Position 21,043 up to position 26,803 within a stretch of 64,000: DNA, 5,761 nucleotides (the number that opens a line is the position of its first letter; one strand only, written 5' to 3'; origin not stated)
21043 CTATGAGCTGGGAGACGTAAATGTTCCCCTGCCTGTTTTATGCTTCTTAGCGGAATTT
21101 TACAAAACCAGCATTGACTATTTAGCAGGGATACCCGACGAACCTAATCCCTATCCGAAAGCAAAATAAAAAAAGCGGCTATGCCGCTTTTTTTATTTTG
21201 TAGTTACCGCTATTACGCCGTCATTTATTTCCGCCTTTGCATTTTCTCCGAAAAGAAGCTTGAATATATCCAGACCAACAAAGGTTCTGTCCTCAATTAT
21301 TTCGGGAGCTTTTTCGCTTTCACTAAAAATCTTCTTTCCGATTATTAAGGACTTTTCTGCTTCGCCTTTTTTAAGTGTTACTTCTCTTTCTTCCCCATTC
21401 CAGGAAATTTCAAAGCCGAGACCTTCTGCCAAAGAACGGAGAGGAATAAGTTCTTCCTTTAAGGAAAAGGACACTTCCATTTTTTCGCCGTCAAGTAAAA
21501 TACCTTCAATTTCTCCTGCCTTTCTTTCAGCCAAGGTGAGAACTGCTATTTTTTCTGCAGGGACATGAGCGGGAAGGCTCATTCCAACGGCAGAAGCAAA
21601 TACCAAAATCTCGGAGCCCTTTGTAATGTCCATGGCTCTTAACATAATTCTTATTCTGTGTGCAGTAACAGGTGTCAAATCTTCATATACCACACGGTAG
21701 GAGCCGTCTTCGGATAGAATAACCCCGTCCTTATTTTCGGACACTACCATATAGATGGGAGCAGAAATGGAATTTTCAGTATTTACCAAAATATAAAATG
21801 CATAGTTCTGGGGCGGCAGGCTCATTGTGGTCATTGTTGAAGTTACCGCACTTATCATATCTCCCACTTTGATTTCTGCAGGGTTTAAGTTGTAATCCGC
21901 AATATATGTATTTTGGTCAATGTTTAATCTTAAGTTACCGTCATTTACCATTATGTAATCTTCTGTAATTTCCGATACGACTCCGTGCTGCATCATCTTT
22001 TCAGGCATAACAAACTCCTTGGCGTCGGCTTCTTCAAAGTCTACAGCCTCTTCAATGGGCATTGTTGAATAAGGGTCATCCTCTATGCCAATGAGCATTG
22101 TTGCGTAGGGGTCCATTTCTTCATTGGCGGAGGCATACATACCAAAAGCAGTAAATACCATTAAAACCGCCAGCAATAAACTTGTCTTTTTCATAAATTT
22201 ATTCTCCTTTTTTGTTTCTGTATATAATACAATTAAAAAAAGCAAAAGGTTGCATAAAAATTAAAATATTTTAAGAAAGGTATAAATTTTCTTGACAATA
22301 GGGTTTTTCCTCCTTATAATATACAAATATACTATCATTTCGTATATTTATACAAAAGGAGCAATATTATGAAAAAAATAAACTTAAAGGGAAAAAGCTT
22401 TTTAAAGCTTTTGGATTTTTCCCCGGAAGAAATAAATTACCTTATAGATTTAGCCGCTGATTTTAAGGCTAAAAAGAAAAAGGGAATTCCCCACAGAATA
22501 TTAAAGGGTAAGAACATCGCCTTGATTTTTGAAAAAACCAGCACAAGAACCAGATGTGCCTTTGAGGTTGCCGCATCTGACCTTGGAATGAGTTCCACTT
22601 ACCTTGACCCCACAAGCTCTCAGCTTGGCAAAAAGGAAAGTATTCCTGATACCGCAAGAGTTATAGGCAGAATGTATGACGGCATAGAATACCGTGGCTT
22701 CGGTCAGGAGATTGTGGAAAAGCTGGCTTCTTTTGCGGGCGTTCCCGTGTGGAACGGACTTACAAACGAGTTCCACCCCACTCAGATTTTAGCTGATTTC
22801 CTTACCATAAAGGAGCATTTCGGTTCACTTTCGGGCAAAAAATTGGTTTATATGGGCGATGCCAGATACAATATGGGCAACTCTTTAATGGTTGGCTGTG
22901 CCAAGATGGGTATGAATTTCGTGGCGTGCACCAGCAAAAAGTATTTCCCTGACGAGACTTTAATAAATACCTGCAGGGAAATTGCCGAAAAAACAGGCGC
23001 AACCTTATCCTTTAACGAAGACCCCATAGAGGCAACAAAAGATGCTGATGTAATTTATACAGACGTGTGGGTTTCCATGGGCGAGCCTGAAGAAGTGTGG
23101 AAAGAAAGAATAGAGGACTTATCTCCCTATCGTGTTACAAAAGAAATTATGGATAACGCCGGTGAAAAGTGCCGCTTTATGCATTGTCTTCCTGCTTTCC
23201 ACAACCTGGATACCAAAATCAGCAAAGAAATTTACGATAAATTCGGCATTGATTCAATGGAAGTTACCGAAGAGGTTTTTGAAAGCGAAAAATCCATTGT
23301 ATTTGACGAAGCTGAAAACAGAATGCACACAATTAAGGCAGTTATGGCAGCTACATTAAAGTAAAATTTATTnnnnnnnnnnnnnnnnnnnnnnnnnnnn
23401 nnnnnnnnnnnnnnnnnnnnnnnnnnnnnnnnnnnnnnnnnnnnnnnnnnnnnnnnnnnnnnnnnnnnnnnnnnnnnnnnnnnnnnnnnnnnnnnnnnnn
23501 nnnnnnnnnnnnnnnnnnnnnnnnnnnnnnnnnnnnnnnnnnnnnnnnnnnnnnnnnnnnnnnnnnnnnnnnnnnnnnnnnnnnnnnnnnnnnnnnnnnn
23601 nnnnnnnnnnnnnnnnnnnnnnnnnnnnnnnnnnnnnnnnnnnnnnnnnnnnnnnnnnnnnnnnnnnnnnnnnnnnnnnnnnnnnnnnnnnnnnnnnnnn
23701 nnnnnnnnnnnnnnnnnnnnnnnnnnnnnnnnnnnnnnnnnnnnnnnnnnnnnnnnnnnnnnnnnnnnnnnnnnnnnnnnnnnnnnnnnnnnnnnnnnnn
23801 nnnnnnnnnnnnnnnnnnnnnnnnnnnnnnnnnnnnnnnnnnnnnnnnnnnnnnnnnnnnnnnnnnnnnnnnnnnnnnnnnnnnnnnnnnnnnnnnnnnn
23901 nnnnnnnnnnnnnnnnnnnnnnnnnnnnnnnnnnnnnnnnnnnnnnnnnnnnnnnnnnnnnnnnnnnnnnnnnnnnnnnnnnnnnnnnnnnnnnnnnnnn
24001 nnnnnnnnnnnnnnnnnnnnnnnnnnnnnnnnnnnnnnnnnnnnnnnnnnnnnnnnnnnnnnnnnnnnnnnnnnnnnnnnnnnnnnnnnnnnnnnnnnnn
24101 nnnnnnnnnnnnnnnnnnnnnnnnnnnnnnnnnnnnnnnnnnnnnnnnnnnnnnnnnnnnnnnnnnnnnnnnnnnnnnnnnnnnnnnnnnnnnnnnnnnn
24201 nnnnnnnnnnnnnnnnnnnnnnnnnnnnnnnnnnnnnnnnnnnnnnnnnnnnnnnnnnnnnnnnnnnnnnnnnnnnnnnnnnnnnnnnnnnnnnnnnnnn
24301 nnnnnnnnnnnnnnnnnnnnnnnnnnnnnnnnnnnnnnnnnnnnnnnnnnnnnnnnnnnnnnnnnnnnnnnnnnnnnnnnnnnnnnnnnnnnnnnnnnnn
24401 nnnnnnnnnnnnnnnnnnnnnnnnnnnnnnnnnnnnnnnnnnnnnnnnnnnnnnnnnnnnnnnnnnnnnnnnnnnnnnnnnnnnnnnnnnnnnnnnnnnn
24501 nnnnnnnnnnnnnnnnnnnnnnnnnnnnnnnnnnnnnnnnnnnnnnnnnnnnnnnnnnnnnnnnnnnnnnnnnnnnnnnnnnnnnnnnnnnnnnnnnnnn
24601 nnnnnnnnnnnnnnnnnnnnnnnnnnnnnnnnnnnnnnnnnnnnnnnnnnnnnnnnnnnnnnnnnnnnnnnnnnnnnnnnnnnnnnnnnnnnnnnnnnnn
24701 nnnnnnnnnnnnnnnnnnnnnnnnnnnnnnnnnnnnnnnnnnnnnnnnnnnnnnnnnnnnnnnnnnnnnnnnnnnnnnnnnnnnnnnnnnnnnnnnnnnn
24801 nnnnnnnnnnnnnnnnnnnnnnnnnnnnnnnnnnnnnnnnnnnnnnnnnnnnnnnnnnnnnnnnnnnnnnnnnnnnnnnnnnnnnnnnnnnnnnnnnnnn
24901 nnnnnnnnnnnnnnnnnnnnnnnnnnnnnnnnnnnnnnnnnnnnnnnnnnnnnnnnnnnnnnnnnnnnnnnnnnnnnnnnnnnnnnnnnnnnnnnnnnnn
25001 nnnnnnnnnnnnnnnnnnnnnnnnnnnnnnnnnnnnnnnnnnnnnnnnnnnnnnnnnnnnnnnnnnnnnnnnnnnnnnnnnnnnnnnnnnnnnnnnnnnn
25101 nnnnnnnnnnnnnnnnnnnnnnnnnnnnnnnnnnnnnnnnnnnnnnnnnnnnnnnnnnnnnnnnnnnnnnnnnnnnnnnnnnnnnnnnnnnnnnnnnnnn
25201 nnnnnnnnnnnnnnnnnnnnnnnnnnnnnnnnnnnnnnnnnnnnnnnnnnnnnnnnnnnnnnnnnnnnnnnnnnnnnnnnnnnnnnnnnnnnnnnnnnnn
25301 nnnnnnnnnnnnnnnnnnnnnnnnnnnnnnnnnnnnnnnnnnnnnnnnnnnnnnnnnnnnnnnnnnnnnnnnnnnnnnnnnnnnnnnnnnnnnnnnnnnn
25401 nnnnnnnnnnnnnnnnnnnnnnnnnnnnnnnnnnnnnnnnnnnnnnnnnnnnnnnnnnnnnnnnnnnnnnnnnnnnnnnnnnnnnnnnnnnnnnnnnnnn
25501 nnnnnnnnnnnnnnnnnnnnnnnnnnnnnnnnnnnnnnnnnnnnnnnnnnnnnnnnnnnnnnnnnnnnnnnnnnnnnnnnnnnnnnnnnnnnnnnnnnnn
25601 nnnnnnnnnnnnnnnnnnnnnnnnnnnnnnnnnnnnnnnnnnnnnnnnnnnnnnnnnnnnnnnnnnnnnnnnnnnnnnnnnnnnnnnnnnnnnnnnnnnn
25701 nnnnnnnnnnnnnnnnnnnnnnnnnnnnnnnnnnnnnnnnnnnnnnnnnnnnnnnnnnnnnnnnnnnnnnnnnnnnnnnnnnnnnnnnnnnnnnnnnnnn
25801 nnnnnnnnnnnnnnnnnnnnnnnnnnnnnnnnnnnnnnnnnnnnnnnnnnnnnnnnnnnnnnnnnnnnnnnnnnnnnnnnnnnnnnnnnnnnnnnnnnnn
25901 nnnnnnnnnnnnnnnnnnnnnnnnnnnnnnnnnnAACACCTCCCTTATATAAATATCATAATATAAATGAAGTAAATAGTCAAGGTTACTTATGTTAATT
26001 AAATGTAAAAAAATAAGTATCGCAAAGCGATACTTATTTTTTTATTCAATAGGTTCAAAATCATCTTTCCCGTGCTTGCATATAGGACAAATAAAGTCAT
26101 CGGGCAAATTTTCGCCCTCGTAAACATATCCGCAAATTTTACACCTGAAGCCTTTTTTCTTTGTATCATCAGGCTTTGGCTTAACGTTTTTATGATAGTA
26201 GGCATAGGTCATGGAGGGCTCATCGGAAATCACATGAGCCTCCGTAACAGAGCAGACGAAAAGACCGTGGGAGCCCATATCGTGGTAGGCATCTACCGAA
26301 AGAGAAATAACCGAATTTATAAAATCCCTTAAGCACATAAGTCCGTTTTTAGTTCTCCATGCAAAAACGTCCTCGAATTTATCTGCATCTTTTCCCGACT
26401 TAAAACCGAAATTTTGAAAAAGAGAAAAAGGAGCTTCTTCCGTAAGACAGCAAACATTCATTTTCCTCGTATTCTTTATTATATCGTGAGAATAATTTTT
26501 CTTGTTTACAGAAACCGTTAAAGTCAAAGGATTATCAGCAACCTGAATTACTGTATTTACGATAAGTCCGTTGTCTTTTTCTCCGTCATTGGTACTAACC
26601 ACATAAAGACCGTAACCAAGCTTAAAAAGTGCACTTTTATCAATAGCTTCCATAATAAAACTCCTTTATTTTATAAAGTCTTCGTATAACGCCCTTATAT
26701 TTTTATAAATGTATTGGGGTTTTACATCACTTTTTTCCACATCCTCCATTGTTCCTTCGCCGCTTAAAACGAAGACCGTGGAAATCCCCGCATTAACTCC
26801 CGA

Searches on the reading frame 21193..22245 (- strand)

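Call 67: search_protein_families(library=pfam, proteins=[window:21193-22245:-], max_evalue=0.00001)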
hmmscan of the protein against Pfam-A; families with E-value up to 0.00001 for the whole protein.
window:21193-22245:- (350 aa): 1 family
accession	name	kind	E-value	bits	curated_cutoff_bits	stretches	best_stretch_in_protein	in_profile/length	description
PF07833.16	Cu_amine_oxidN1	-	2e-11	44.2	24.2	1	266-343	21-104/108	Copper amine oxidase N-terminal domain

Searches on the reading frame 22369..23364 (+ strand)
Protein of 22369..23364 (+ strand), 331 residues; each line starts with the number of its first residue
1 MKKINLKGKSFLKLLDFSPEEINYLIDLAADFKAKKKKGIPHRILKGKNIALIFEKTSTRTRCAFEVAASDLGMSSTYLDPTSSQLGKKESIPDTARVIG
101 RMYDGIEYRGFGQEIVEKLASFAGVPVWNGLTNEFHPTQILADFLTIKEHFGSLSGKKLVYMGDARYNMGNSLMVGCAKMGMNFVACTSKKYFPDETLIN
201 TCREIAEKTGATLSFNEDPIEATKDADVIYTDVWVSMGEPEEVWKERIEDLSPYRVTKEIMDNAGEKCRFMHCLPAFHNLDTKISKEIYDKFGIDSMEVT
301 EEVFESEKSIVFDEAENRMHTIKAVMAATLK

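Call 67: search_protein_families(library=pfam, proteins=[window:22369-23364:+], max_evalue=0.00001)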
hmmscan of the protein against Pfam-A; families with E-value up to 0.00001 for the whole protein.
window:22369-23364:+ (331 aa): 2 families
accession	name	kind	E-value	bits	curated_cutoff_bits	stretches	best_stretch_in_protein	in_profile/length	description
PF00185.30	OTCace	-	4.9e-55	186.3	29.4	1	156-328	2-156/157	Aspartate/ornithine carbamoyltransferase, Asp/Orn binding domain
PF02729.26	OTCace_N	-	1.6e-49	168.2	29.9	1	9-149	1-148/148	Aspartate/ornithine carbamoyltransferase, carbamoyl-P binding domain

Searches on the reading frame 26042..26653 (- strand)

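Call 67: search_protein_families(library=pfam, proteins=[window:26042-26653:-], max_evalue=0.00001)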
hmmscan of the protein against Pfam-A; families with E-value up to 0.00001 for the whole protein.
window:26042-26653:- (203 aa): 3 families
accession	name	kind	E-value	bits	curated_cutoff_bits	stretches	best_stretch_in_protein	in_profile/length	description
PF01613.24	Flavin_Reduct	-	8.3e-31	107.6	27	1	12-158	4-150/153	Flavin reductase like domain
PF21349.2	RUBY_RBDX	-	1.7e-12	47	26.5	1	169-200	1-30/30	Rubrerythrin, rubredoxin-like domain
PF00301.25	Rubredoxin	-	4.7e-06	27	23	0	181-199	29-47/47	Rubredoxin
